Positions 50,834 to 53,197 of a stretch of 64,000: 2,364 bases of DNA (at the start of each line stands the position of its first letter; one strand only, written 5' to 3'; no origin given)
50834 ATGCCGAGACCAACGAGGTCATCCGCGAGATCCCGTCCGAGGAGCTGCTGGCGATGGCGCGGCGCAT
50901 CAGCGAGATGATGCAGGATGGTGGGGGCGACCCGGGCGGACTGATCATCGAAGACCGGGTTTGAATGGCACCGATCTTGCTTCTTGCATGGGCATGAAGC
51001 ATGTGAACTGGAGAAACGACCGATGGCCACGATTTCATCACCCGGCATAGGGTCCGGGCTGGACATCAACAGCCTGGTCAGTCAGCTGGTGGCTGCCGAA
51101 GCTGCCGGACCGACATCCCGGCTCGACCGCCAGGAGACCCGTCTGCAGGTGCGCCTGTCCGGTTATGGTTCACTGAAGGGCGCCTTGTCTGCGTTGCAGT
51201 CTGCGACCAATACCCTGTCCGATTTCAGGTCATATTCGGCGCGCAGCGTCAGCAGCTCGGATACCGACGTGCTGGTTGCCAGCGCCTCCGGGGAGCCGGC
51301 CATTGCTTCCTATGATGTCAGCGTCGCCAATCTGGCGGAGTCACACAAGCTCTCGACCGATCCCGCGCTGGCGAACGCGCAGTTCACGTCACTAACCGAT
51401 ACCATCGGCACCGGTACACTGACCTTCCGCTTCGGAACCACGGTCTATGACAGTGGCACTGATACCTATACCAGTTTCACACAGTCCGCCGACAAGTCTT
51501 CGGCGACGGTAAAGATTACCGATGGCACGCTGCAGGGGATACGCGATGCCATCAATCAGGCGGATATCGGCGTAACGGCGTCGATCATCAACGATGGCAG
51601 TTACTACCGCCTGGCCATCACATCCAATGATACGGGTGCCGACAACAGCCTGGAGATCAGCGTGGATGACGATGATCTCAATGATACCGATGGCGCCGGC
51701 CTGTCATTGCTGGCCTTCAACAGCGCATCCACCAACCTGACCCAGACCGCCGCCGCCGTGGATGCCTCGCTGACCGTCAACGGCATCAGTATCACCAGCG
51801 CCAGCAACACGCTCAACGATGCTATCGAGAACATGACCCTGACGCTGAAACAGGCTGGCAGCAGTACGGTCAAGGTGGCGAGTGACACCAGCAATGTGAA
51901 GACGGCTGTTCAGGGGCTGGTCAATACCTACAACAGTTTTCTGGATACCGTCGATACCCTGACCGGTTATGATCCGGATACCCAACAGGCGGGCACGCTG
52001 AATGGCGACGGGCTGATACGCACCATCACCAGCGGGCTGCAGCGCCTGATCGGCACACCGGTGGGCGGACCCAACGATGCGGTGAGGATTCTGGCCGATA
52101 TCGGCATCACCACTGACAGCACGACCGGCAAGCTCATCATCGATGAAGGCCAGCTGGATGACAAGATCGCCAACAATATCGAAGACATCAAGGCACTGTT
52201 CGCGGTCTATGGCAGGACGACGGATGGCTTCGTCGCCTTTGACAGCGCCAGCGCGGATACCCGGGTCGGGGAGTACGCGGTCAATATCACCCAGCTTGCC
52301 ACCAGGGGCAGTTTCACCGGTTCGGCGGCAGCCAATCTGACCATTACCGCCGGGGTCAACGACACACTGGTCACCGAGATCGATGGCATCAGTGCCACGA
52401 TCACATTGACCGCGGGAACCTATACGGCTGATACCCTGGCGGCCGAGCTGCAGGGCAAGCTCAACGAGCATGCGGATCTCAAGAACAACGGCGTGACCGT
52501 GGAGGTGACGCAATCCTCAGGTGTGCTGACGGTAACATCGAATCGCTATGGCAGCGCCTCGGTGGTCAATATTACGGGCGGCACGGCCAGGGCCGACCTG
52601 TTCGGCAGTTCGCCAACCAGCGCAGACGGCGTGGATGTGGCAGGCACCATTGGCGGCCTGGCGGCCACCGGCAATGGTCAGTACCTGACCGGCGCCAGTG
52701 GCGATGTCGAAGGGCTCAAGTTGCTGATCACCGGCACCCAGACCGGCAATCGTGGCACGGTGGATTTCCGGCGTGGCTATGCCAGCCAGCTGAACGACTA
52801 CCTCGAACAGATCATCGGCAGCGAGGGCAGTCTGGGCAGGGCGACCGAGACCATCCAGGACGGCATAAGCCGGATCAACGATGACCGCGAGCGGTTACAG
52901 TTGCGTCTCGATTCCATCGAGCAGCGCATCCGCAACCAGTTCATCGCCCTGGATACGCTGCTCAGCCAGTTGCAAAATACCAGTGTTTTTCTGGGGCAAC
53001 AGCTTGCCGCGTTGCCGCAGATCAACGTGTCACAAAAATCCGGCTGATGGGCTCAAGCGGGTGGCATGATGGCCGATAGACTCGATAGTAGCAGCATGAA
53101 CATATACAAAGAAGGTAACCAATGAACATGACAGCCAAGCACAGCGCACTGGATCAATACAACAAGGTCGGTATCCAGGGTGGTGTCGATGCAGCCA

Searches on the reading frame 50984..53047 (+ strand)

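Call 37: search_protein_families(library=pfam, proteins=[window:50984-53047:+], max_evalue=0.001)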
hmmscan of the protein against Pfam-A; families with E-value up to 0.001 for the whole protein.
window:50984-53047:+ (687 aa): 2 families
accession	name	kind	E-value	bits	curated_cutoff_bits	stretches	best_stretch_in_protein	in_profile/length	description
PF07195.17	FliD_C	-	1.8e-49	168.7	25.4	2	258-417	1-170/236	Flagellar hook-associated protein 2 C-terminus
PF02465.23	FliD_N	-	2.1e-22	80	24.8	1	24-121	1-97/97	Flagellar hook-associated protein 2 N-terminus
